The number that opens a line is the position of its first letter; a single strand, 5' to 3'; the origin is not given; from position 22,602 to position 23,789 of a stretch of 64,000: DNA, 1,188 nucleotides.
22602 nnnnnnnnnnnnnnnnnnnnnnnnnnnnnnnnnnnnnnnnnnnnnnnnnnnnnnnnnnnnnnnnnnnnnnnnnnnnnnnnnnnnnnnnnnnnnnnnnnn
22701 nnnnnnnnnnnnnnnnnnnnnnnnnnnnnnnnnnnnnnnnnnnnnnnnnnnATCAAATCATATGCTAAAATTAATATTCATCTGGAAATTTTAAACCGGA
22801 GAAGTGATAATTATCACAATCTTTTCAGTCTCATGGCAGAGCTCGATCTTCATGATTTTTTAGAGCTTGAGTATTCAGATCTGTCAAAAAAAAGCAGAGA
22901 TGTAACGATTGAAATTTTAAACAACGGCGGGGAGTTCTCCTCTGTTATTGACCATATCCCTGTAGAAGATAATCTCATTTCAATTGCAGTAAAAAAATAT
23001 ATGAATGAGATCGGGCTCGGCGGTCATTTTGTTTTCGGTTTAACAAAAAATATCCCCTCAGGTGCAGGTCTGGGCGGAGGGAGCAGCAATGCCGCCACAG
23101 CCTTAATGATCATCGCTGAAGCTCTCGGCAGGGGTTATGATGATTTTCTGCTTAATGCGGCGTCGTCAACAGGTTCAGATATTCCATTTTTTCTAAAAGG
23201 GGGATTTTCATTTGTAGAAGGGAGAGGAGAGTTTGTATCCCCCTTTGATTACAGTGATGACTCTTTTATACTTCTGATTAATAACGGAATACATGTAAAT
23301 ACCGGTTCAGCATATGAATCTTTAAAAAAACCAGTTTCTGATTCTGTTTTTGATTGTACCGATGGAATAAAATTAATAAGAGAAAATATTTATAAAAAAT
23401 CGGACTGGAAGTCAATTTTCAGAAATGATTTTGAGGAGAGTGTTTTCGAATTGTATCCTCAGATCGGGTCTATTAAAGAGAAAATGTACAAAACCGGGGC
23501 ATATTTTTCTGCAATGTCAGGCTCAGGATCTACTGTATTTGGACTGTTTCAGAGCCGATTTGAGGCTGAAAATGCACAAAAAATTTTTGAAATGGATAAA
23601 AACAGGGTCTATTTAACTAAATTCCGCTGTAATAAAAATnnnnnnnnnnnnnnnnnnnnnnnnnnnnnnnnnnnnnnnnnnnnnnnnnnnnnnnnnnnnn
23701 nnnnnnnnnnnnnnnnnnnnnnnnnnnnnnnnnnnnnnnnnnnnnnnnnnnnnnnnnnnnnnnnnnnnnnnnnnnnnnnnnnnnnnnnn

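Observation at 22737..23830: Two genes in one operon (ispE and glmU) appear to initiate at ATC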

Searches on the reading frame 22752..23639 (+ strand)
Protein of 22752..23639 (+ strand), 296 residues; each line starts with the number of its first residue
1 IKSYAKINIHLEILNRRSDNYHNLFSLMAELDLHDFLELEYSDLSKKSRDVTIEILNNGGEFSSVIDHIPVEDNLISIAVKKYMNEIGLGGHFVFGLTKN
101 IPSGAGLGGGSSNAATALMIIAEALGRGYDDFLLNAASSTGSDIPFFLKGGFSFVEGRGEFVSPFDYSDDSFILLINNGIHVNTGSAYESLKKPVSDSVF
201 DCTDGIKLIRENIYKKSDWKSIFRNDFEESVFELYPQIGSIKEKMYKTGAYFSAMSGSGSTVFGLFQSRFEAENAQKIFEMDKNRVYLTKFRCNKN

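Call 7: find_homologous_proteins(query=window:22752-23639:+)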
Query window:22752-23639:+ (296 aa): 7940 proteins with E <= 0.001 among 8000 candidates; the best 120 are listed.
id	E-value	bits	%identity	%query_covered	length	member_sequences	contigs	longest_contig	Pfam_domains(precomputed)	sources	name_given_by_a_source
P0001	3.9e-173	593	100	91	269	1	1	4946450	PF00288.33,PF08544.19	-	-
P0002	1.2e-147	509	87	86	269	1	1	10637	PF00288.33,PF08544.19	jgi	-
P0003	1.6e-143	496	77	100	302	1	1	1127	PF00288.33,PF08544.19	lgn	-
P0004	1.2e-136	473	75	100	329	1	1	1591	PF00288.33,PF08544.19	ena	-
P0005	1.5e-124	433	66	99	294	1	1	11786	PF00288.33,PF08544.19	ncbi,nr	ncbi:MAG TPA: 4-(cytidine 5'-diphospho)-2-C-methyl-D-erythritol kinase [Spirochaetota bacterium]|nr:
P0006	6.2e-123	428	66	100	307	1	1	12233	PF00288.33,PF08544.19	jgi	-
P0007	1.6e-118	414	64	99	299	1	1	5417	PF00288.33,PF08544.19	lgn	-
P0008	2.9e-115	403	71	90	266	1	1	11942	PF00288.33,PF08544.19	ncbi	-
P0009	8.2e-115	402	70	90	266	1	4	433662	PF00288.33,PF08544.19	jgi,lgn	jgi:4-diphosphocytidyl-2-C-methyl-D-erythritol kinase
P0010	1.4e-113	397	70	90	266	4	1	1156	PF00288.33,PF08544.19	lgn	-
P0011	2.6e-110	387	65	91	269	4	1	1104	PF00288.33,PF08544.19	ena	-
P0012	3.1e-108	380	69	86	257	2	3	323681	PF00288.33,PF08544.19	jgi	jgi:4-diphosphocytidyl-2-C-methyl-D-erythritol kinase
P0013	3.3e-108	380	66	91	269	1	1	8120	PF00288.33,PF08544.19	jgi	jgi:4-diphosphocytidyl-2-C-methyl-D-erythritol kinase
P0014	1.4e-107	378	66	90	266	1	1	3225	PF00288.33,PF08544.19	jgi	jgi:4-diphosphocytidyl-2-C-methyl-D-erythritol kinase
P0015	5.3e-107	376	59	100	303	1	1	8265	PF00288.33,PF08544.19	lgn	-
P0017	5.0e-106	373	64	91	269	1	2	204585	PF00288.33,PF08544.19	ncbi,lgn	-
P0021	9.3e-105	369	63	91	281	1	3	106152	PF00288.33,PF08544.19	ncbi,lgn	-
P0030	2.4e-100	354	63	89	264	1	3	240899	PF00288.33,PF08544.19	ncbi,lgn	-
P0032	3.5e-100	354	65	82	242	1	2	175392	PF00288.33,PF08544.19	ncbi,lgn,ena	-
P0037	5.1e-91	323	57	91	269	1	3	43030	PF00288.33,PF08544.19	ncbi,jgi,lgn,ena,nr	ncbi:MAG: 4-(cytidine 5'-diphospho)-2-C-methyl-D-erythritol kinase [Spirochaetes bacterium]|nr:4-(cy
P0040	2.1e-85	305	49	99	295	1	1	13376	PF00288.33,PF08544.19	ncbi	-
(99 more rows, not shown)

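Call 8: search_protein_families(library=ncbifam, proteins=[window:22752-23639:+])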
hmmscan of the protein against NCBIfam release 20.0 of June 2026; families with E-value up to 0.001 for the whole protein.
window:22752-23639:+ (296 aa): 11 families
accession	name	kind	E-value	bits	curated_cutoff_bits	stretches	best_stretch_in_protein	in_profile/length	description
NF011202.0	PRK14608.1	equivalog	6.8e-45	153.6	204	1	3-290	14-289/294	4-(cytidine 5'-diphospho)-2-C-methyl-D-erythritol kinase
TIGR00154.1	ispE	equivalog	4.7e-42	144.6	138.7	1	2-283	6-272/294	4-(cytidine 5'-diphospho)-2-C-methyl-D-erythritol kinase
NF011205.0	PRK14611.1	equivalog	4.8e-41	141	364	1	1-277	4-263/275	4-(cytidine 5'-diphospho)-2-C-methyl-D-erythritol kinase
NF011207.0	PRK14613.1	equivalog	2.2e-35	122.3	359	1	3-276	3-280/297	4-(cytidine 5'-diphospho)-2-C-methyl-D-erythritol kinase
NF003216.0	PRK04181.1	equivalog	7.8e-30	104.5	191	1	2-265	4-253/257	4-(cytidine 5'-diphospho)-2-C-methyl-D-erythritol kinase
NF002870.0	PRK03188.1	equivalog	9.1e-30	103.4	286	1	2-276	14-280/310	4-(cytidine 5'-diphospho)-2-C-methyl-D-erythritol kinase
NF004568.0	PRK05905.1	equivalog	1.2e-21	77.6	321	1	1-263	6-253/261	4-(cytidine 5'-diphospho)-2-C-methyl-D-erythritol kinase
TIGR00191.1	thrB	equivalog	4.4e-15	55.3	168.25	1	56-287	44-285/304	homoserine kinase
NF002288.1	PRK01212.1-4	equivalog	8.5e-14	51.3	194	1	68-280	50-279/303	homoserine kinase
NF040726.1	BetaRFA-P_synth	equivalog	2.2e-05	23.8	328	0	73-137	64-128/327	beta-ribofuranosylaminobenzene 5'-phosphate synthase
TIGR01920.1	Shik_kin_archae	equivalog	7.8e-05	22.2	126.85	0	70-134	47-111/266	shikimate kinase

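Call 11: find_related_loci(query=A1, collection=genome_contigs, flank=4000)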
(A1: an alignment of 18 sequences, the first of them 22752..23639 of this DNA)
Query A1 (296 aa) in genome_contigs; peptide patterns used: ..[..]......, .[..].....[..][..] (x = any residue, [..] = any of these).
600 stretches matched a pattern (row limit reached: there are more); 592 encode a relative of the query (tblastn E <= 1e-3); the best 80 are kept; 80 distinct loci.
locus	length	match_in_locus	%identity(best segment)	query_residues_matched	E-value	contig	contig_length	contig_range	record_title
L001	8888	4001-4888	70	1-296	3e-127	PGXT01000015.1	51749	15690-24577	MAG: Spirochaetae bacterium HGW-Spirochaetae-5 bjp_ig2069_scaffold_781, whole genome shotgun sequence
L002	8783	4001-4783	41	1-279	2e-47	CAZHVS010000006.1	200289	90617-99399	MAG TPA_asm: uncultured Ignavibacteriaceae bacterium isolate binchicken_co20_231 genome assembly, contig: NODE_134_lengt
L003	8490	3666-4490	36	2-290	2e-46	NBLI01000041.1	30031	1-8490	MAG: candidate division KSB1 bacterium 4572_119 ex4572_119_scaffold_5214, whole genome shotgun sequence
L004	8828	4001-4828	34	1-283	5e-46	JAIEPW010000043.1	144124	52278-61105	MAG: Bryobacteraceae bacterium isolate co.spades.DASTOOL.2.5kb_066 c_000000444907, whole genome shotgun sequence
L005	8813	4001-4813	37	1-289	5e-46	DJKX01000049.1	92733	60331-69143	MAG TPA_asm: Candidatus Marinimicrobia bacterium UBA6531 UBA6531_contig_1713, whole genome shotgun sequence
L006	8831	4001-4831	35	1-274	2e-45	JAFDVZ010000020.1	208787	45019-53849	MAG: Acidobacteria bacterium isolate SZAS TMP-7 ACID-TMP-2__20__length-208787, whole genome shotgun sequence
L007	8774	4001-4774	34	1-266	4e-45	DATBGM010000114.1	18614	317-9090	MAG TPA_asm: Bryobacteraceae bacterium isolate SMAG_U3837 k141_2438355, whole genome shotgun sequence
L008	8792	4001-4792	34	1-272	5e-45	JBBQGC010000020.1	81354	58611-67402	MAG: Bryobacterales bacterium isolate Co_metawrap_987 Cmw_987_k141_9310829_length_81354_cov_13.9987, whole genome shotgu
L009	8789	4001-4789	38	2-279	1e-44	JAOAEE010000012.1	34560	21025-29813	MAG: Ignavibacteria bacterium isolate SKW251 k141_1227862, whole genome shotgun sequence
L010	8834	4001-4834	33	1-290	1e-44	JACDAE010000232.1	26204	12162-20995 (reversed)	MAG: Ktedonobacteraceae bacterium isolate MGR_bin248 SD2897-2912_k127_6153994, whole genome shotgun sequence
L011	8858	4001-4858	34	1-296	4e-44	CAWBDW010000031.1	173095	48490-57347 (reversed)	MAG: uncultured Acidobacteriaceae bacterium isolate MFD09603.bin.1.144 genome assembly, contig: contig_4061, whole genom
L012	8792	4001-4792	38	1-284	5e-44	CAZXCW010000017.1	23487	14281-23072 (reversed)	MAG TPA_asm: uncultured Nitrospiraceae bacterium isolate SRP323688_co1_259 genome assembly, contig: NODE_3723_length_234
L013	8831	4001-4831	34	2-281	2e-43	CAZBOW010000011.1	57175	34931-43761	MAG TPA_asm: uncultured Hyphomicrobiales bacterium isolate SRP319275_co3_146 genome assembly, contig: NODE_730_length_57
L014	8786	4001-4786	39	1-278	1e-43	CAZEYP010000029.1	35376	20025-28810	MAG TPA_asm: uncultured Nitrospirota bacterium isolate binchicken_co172_141 genome assembly, contig: NODE_773_length_353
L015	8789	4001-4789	34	1-266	9e-44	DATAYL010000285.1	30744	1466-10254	MAG TPA_asm: Bryobacteraceae bacterium isolate SMAG_U5678 k141_731371, whole genome shotgun sequence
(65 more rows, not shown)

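Call 13: find_encoding_contigs(protein=P0002, flank=3000, max_places=3)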
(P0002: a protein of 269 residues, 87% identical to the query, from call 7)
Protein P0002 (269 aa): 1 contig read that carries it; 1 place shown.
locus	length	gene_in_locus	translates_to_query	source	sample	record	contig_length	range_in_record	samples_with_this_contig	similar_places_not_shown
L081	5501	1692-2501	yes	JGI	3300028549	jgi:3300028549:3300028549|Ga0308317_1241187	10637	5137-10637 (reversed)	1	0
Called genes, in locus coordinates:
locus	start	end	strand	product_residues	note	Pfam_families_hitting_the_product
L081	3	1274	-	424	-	?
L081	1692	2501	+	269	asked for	PF00288:GHMP_kinases_N, PF08544:GHMP_kinases_C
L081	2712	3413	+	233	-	PF00483:NTP_transferase, PF12804:NTP_transf_3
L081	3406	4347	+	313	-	PF13793:Pribosyltran_N, PF00156:Pribosyltran, PF14572:Pribosyl_synth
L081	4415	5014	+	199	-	PF01386:Ribosomal_L25p, PF14693:Ribosomal_TL5_C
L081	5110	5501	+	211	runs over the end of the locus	PF01195:Pept_tRNA_hydro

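Call 14: find_encoding_contigs(protein=P0017, flank=3000, max_places=3)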
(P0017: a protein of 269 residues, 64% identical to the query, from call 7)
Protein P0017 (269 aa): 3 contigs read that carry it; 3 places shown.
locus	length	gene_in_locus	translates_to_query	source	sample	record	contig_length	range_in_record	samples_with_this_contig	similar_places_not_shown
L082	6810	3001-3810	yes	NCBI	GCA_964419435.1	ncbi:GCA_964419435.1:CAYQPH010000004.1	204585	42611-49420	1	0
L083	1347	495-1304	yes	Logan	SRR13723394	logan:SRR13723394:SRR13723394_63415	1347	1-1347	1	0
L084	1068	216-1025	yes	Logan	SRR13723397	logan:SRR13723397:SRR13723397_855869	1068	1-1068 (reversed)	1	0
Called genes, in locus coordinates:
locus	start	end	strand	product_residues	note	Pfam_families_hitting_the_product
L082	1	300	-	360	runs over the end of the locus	PF01368:DHH (weak), PF02272:DHHA1 (faint)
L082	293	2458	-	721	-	PF07228:SpoIIE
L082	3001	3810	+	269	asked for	PF00288:GHMP_kinases_N, PF08544:GHMP_kinases_C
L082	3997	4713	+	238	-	PF00483:NTP_transferase, PF01128:IspD, PF12804:NTP_transf_3, PF02348:CTP_transf_3 (weak)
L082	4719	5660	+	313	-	PF13793:Pribosyltran_N, PF00156:Pribosyltran, PF14572:Pribosyl_synth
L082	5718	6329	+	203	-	PF01386:Ribosomal_L25p, PF14693:Ribosomal_TL5_C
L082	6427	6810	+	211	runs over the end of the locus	PF01195:Pept_tRNA_hydro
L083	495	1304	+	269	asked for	PF00288:GHMP_kinases_N, PF08544:GHMP_kinases_C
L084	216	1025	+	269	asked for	PF00288:GHMP_kinases_N, PF08544:GHMP_kinases_C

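Call 15: find_encoding_contigs(protein=P0032, flank=3000, max_places=3)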
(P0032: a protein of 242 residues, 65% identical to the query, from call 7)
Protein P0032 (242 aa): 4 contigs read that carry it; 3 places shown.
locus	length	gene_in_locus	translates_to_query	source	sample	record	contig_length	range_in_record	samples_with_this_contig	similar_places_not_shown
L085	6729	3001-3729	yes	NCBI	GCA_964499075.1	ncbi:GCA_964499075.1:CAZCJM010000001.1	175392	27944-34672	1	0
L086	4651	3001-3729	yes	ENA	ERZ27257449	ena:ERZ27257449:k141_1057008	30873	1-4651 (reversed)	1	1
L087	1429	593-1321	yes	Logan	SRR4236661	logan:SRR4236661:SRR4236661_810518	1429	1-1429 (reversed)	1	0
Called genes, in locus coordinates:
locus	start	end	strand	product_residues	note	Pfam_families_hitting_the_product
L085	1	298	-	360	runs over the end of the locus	PF01368:DHH, PF02272:DHHA1 (weak)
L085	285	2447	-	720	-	PF07228:SpoIIE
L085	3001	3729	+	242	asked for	PF00288:GHMP_kinases_N, PF08544:GHMP_kinases_C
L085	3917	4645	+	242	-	PF00483:NTP_transferase, PF01128:IspD, PF12804:NTP_transf_3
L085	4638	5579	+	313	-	PF13793:Pribosyltran_N, PF00156:Pribosyltran, PF14572:Pribosyl_synth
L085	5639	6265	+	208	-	PF01386:Ribosomal_L25p, PF14693:Ribosomal_TL5_C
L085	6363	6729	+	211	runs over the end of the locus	PF01195:Pept_tRNA_hydro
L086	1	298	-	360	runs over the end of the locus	PF01368:DHH, PF02272:DHHA1 (weak)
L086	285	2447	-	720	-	PF07228:SpoIIE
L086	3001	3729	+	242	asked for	PF00288:GHMP_kinases_N, PF08544:GHMP_kinases_C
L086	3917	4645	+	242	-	PF00483:NTP_transferase, PF01128:IspD, PF12804:NTP_transf_3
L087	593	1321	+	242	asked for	PF00288:GHMP_kinases_N, PF08544:GHMP_kinases_C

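Call 27: find_encoding_contigs(protein=P0009, flank=3000, max_places=1)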
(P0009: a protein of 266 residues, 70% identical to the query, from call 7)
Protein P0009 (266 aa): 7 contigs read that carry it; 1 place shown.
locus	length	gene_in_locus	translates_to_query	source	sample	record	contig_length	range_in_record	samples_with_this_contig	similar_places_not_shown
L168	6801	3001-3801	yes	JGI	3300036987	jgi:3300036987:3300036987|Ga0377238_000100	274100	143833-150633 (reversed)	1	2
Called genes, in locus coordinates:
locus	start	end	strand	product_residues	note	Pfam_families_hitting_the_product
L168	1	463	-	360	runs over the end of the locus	PF01368:DHH, PF02272:DHHA1 (faint)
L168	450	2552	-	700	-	PF07228:SpoIIE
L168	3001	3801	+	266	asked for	PF00288:GHMP_kinases_N, PF08544:GHMP_kinases_C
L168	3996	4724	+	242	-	PF00483:NTP_transferase, PF01128:IspD, PF12804:NTP_transf_3, PF02348:CTP_transf_3 (weak)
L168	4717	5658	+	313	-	PF13793:Pribosyltran_N, PF00156:Pribosyltran, PF14572:Pribosyl_synth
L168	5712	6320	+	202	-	PF01386:Ribosomal_L25p, PF14693:Ribosomal_TL5_C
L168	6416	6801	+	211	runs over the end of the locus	PF01195:Pept_tRNA_hydro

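Call 28: find_encoding_contigs(protein=P0021, flank=3000, max_places=1)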
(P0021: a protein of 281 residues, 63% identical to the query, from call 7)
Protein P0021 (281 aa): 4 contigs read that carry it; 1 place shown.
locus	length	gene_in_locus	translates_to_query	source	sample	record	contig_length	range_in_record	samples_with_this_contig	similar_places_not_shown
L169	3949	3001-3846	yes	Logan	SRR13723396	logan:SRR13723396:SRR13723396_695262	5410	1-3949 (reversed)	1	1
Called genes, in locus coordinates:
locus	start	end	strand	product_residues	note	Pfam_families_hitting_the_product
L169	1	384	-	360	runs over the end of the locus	PF01368:DHH (weak)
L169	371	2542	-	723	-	PF07228:SpoIIE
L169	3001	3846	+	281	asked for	PF00288:GHMP_kinases_N, PF08544:GHMP_kinases_C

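Call 29: find_encoding_contigs(protein=P0030, flank=3000, max_places=1)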
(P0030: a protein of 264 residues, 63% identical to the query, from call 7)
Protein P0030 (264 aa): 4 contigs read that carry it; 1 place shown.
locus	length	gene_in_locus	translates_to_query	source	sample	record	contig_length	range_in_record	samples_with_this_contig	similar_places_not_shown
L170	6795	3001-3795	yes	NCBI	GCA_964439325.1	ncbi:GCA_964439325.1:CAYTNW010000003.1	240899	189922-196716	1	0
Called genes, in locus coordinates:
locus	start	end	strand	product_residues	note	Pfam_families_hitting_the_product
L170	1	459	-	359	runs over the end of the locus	PF01368:DHH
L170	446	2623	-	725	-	PF07228:SpoIIE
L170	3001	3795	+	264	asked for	PF00288:GHMP_kinases_N, PF08544:GHMP_kinases_C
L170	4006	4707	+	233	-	PF00483:NTP_transferase, PF12804:NTP_transf_3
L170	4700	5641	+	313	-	PF13793:Pribosyltran_N, PF00156:Pribosyltran, PF14572:Pribosyl_synth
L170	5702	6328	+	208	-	PF01386:Ribosomal_L25p, PF14693:Ribosomal_TL5_C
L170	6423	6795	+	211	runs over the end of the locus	PF01195:Pept_tRNA_hydro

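Call 30: find_encoding_contigs(protein=P0037, flank=3000, max_places=1)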
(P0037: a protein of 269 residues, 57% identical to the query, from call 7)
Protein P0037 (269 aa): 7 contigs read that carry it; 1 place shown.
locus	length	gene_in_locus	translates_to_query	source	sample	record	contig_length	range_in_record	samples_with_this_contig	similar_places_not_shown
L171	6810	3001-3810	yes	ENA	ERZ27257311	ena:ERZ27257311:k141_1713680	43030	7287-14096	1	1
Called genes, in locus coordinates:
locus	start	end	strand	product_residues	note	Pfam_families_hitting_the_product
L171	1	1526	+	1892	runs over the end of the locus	-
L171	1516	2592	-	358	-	PF01368:DHH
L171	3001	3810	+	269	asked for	PF00288:GHMP_kinases_N, PF08544:GHMP_kinases_C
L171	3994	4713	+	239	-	PF00483:NTP_transferase, PF01128:IspD (weak), PF12804:NTP_transf_3, PF02348:CTP_transf_3 (weak)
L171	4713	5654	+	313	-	PF13793:Pribosyltran_N, PF00156:Pribosyltran, PF14572:Pribosyl_synth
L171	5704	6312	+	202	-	PF01386:Ribosomal_L25p, PF14693:Ribosomal_TL5_C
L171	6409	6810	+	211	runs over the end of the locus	PF01195:Pept_tRNA_hydro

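Call 31: find_encoding_contigs(protein=P0006, flank=3000, max_places=1)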
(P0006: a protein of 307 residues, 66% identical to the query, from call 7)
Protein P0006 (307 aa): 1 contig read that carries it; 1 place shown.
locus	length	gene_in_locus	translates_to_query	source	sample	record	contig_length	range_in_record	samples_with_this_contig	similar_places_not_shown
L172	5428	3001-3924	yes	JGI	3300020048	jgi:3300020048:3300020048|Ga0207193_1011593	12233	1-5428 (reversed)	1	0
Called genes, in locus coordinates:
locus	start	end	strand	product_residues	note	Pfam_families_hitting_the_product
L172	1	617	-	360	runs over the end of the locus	PF01368:DHH (weak), PF02272:DHHA1 (weak)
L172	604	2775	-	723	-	PF07228:SpoIIE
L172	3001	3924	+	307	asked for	PF00288:GHMP_kinases_N, PF08544:GHMP_kinases_C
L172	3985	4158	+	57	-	-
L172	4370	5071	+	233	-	PF00483:NTP_transferase, PF12804:NTP_transf_3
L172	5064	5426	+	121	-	?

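Call 32: find_encoding_contigs(protein=P0015, flank=3000, max_places=1)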
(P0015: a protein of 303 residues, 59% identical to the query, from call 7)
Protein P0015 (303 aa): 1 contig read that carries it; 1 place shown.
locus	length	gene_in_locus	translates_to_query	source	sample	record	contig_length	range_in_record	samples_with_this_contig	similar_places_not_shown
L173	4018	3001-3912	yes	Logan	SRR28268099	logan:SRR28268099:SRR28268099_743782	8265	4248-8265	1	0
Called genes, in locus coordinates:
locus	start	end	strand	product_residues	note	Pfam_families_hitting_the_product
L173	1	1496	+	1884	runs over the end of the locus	-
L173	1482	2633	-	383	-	PF01368:DHH (weak)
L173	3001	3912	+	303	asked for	PF00288:GHMP_kinases_N, PF08544:GHMP_kinases_C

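Call 33: find_encoding_contigs(protein=P0040, flank=3000, max_places=1)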
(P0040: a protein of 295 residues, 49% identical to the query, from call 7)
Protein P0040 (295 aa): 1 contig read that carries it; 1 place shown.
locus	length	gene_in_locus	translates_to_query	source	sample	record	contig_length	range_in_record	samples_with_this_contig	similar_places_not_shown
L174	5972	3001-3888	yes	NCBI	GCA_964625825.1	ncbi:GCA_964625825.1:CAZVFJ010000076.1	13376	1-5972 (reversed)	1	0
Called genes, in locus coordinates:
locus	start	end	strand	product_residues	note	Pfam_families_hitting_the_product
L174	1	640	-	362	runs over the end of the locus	PF01368:DHH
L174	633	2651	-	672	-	PF07228:SpoIIE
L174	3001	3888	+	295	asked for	PF00288:GHMP_kinases_N, PF08544:GHMP_kinases_C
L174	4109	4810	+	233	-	PF00483:NTP_transferase, PF02348:CTP_transf_3, PF12804:NTP_transf_3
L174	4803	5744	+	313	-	PF13793:Pribosyltran_N, PF00156:Pribosyltran, PF14572:Pribosyl_synth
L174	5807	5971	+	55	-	?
